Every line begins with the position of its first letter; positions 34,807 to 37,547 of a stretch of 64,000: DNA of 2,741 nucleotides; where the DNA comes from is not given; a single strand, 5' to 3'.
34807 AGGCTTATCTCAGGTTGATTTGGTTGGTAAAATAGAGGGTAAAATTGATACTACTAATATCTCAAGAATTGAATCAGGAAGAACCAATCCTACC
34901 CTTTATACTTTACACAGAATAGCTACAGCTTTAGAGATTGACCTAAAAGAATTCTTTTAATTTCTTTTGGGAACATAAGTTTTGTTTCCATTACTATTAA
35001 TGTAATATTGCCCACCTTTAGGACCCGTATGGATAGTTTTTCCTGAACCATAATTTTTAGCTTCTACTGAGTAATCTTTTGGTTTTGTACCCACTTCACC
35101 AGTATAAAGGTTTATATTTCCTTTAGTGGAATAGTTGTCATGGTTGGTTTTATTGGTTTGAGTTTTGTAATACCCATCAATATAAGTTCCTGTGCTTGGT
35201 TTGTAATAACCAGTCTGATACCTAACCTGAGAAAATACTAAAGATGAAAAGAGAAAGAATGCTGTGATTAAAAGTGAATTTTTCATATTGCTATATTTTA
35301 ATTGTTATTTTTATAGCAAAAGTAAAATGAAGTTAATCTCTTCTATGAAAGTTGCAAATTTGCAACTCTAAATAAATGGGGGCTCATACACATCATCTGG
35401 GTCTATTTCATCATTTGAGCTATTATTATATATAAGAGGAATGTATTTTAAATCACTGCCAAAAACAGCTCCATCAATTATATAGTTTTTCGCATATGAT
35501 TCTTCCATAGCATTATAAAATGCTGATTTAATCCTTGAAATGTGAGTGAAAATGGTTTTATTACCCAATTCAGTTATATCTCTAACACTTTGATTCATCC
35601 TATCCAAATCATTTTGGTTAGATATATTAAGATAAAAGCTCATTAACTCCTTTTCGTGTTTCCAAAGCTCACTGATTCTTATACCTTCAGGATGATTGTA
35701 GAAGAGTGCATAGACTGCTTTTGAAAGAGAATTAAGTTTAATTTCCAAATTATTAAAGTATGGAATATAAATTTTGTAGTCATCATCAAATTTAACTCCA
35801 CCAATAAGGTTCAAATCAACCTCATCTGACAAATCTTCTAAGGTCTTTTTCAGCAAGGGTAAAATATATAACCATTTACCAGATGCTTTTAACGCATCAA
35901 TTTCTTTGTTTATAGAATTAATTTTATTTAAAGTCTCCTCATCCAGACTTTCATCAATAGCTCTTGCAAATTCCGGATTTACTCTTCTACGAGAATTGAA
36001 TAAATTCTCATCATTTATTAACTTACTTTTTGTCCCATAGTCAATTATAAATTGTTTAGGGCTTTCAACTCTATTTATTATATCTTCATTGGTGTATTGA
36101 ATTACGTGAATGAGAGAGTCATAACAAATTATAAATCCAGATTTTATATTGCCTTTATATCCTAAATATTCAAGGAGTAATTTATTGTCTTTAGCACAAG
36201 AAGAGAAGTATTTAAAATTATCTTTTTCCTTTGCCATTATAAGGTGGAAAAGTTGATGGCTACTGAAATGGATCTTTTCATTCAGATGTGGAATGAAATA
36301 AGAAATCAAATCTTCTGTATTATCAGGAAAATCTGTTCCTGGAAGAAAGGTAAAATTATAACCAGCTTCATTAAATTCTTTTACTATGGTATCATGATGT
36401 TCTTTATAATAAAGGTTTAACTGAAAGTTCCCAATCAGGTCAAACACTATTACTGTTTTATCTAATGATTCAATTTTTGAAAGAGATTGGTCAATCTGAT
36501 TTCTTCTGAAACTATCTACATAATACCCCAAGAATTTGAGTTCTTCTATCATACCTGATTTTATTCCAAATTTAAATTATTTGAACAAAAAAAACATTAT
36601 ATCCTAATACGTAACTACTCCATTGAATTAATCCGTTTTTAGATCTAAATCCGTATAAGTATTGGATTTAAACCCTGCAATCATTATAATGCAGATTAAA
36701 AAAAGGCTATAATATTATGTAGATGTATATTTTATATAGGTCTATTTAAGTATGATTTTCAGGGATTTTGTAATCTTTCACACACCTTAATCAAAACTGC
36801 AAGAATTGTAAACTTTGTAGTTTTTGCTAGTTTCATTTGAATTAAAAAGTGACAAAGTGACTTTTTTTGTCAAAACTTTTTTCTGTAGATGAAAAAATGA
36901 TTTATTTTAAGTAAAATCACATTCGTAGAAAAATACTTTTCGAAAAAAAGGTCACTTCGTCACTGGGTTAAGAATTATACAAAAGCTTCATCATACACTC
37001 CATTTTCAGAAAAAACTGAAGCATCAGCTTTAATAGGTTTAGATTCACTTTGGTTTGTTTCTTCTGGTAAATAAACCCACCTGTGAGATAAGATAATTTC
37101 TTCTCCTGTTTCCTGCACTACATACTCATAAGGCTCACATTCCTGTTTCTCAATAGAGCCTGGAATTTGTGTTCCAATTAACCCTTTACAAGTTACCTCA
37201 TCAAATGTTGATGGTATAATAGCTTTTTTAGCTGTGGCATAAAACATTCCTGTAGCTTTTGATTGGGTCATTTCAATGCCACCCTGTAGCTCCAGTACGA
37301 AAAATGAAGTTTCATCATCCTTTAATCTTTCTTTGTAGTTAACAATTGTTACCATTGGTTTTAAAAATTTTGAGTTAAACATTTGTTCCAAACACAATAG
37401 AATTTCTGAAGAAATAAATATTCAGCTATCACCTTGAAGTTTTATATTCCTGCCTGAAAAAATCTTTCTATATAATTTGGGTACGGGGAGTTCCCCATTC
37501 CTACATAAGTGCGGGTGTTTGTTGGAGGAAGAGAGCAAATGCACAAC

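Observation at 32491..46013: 13.4-kb integrative island inserted at the tRNA-Asp 3' end with 48-bp att repeats, possibly satellite-like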

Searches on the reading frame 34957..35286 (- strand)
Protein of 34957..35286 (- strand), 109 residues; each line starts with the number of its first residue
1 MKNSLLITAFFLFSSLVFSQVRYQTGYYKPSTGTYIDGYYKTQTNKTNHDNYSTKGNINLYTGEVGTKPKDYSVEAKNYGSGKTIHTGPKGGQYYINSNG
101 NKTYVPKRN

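Call 6: search_protein_families(library=pfam, max_evalue=0.01, proteins=[window:34957-35286:-])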
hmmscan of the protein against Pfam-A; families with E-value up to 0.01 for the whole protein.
window:34957-35286:- (109 aa): 1 family
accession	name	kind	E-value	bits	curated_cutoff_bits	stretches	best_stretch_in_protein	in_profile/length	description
PF08789.15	PBCV_basic_adap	-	0.0018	18.8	20.4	1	83-107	8-32/38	PBCV-specific basic adaptor domain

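Call 11: search_protein_families(library=padloc, max_evalue=0.01, proteins=[window:34957-35286:-])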
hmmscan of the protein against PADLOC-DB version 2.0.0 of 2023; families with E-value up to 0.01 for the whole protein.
window:34957-35286:- (109 aa): 0 families

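Call 124: search_protein_families(library=phrogs, max_evalue=0.01, proteins=[window:34957-35286:-])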
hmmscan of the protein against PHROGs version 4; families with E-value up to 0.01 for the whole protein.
window:34957-35286:- (109 aa): 2 families
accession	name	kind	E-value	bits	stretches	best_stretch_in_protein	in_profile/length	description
phrog_29674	-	unknown function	6.8e-13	49.8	1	5-68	8-70/74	-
phrog_2459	-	unknown function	0.00041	21.5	1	36-107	100-171/171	-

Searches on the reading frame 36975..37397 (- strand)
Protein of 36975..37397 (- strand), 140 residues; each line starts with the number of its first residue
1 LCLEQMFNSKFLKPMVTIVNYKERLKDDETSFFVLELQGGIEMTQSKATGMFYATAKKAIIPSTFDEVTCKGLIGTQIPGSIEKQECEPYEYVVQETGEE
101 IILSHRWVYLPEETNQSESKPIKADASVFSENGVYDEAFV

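Call 6: search_protein_families(library=pfam, max_evalue=0.01, proteins=[window:36975-37397:-])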
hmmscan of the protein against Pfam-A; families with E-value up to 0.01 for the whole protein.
window:36975-37397:- (140 aa): 0 families

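Call 11: search_protein_families(library=padloc, max_evalue=0.01, proteins=[window:36975-37397:-])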
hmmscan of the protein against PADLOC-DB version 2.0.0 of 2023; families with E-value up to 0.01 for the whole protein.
window:36975-37397:- (140 aa): 0 families

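Call 12: search_protein_families(library=phrogs, max_evalue=0.01, proteins=[window:36975-37397:-])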
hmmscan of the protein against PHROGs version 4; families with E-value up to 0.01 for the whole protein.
window:36975-37397:- (140 aa): 0 families

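Call 13: search_protein_families(library=ncbifam, max_evalue=0.01, proteins=[window:36975-37397:-])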
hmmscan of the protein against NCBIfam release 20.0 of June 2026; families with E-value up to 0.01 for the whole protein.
window:36975-37397:- (140 aa): 0 families

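Call 38: search_solved_structures(query=window:36975-37397:-, max_evalue=5)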
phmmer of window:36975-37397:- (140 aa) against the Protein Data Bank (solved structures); distinct sequences matched with E-value up to 5: 0.
